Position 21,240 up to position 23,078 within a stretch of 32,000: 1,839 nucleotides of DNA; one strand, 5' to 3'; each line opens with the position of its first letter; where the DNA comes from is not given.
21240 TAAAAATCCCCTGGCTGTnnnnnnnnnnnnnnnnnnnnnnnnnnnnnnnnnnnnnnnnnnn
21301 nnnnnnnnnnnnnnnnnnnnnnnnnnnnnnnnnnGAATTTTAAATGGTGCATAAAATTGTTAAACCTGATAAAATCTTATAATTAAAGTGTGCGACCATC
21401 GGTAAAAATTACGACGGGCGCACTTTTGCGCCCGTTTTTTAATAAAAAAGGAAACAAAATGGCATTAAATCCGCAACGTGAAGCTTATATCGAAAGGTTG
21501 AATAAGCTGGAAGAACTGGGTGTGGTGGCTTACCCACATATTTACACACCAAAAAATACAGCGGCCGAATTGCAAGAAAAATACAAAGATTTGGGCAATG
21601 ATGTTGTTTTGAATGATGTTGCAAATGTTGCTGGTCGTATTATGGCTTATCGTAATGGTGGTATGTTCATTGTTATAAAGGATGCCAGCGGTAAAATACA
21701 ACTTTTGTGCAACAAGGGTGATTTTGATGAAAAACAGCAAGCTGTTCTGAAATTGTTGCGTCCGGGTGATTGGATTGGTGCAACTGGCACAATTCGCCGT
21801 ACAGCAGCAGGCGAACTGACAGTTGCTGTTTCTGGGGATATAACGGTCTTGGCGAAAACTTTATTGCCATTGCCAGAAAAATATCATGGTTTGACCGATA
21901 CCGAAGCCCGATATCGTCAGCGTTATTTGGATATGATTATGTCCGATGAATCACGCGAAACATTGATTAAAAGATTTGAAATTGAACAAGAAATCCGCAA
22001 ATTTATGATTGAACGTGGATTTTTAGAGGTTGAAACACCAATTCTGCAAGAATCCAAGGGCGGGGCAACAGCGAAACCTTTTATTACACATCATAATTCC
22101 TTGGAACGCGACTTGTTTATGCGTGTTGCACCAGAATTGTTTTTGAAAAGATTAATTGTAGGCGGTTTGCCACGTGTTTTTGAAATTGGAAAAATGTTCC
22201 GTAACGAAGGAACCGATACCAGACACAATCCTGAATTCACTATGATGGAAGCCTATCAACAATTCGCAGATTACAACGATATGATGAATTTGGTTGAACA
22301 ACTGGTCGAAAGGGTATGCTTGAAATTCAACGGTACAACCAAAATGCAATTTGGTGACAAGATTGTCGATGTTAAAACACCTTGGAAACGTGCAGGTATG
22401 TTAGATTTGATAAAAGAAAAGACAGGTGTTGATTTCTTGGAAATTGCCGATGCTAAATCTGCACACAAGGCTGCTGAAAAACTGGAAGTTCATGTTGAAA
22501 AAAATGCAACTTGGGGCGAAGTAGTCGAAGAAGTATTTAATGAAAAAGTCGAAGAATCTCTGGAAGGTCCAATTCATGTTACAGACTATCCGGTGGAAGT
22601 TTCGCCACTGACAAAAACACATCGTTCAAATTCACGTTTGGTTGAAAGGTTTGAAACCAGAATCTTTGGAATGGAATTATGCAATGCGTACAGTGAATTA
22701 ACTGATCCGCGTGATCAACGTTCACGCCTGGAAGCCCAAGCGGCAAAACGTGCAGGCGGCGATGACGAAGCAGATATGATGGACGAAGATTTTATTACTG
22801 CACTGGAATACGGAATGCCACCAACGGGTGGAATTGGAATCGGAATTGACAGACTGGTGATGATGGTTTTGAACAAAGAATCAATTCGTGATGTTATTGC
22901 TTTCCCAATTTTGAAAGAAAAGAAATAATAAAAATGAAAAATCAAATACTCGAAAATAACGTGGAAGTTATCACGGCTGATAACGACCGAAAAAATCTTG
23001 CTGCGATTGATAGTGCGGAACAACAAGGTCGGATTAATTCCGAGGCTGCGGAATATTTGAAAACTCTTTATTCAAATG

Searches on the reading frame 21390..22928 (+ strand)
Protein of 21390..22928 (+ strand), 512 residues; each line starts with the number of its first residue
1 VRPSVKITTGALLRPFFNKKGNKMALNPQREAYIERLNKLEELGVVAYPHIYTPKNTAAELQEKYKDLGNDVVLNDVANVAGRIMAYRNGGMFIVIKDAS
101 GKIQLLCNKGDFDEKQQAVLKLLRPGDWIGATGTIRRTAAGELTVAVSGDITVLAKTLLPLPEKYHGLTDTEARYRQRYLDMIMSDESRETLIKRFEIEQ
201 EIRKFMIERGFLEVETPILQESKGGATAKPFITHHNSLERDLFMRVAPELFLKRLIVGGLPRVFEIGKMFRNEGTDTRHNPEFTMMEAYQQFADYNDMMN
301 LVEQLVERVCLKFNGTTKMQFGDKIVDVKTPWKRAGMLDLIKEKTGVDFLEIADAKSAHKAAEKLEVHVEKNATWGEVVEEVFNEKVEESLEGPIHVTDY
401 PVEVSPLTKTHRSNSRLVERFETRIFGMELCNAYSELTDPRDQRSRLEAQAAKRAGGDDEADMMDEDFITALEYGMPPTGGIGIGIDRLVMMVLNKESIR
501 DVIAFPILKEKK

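Call 3: search_protein_families(library=pfam, proteins=[window:21390-22928:+], max_evalue=10)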
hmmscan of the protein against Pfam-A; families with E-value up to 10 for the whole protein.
window:21390-22928:+ (512 aa): 6 families
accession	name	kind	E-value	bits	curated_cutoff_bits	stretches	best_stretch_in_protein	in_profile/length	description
PF00152.25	tRNA-synt_2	-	8.5e-92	307.9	25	1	171-507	2-306/308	tRNA synthetases class II (D, K and N)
PF01336.31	tRNA_anti-codon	-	1e-11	45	27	1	79-148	2-70/75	OB-fold nucleic acid binding domain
PF01409.25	tRNA-synt_2d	-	9.9e-06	25.6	19.8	2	262-322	104-163/246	tRNA synthetases class II core domain (F)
PF13763.11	DUF4167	-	0.14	12.8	25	0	57-75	34-52/78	Domain of unknown function (DUF4167)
PF09114.16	MotA_activ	-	0.14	12.7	26.1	1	57-100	32-75/95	Transcription factor MotA, activation domain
PF17759.6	tRNA_synthFbeta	-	0.18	11.7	22.4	1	262-311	98-159/214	Phenylalanyl tRNA synthetase beta chain CLM domain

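Call 66: search_protein_families(library=ncbifam, proteins=[window:21456-22928:+], max_evalue=0.00001)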
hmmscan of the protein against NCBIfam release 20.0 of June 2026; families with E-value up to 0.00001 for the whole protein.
window:21456-22928:+ (490 aa): 18 families
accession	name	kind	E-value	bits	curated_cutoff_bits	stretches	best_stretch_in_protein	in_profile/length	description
NF001756.1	PRK00484.1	subfamily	3.9e-192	639.2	468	1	8-488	4-487/488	lysine--tRNA ligase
TIGR00499.1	lysS_bact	equivalog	7.1e-176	585.7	427.6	1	5-490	3-496/496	lysine--tRNA ligase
NF002821.0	PRK02983.1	equivalog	2e-158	529.4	742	1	5-489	619-1101/1102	bifunctional lysylphosphatidylglycerol synthetase/lysine--tRNA ligase LysX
NF009101.0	PRK12445.1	subfamily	1.1e-136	456.3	1026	1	9-490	20-505/505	lysine--tRNA ligase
TIGR00462.1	genX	equivalog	9.9e-75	251.8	286.9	1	171-483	2-304/304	EF-P lysine aminoacylase EpmA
NF006828.0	PRK09350.1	equivalog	2.6e-65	220.8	264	1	166-485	12-322/325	elongation factor P--(R)-beta-lysine ligase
NF003483.0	PRK05159.1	equivalog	5.1e-45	154.1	353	1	54-484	18-430/438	aspartate--tRNA(Asn) ligase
TIGR00459.1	aspS_bact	equivalog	2.8e-44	151.5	373.85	2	54-295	17-264/586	aspartate--tRNA ligase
NF001750.0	PRK00476.1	equivalog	5.2e-42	143.9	443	2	57-294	22-268/590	aspartate--tRNA ligase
TIGR00458.1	aspS_nondisc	equivalog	1.6e-38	132.8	368.4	1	58-484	17-420/428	aspartate--tRNA(Asn) ligase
NF003037.0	PRK03932.1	equivalog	3.7e-31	108.6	414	1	52-487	15-446/451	asparagine--tRNA ligase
NF009460.0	PRK12820.1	equivalog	1.2e-30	106.3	1379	2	150-287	154-290/723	bifunctional aspartyl-tRNA synthetase/aspartyl/glutamyl-tRNA amidotransferase subunit C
TIGR00457.1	asnS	equivalog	5.9e-27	94.6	342.6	1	58-487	21-450/455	asparagine--tRNA ligase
NF005054.0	PRK06462.1-4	equivalog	2e-10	40.3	309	0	161-328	16-194/318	asparagine synthetase A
NF005052.0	PRK06462.1-1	equivalog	3.4e-10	39.5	368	1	150-485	32-345/353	asparagine synthetase A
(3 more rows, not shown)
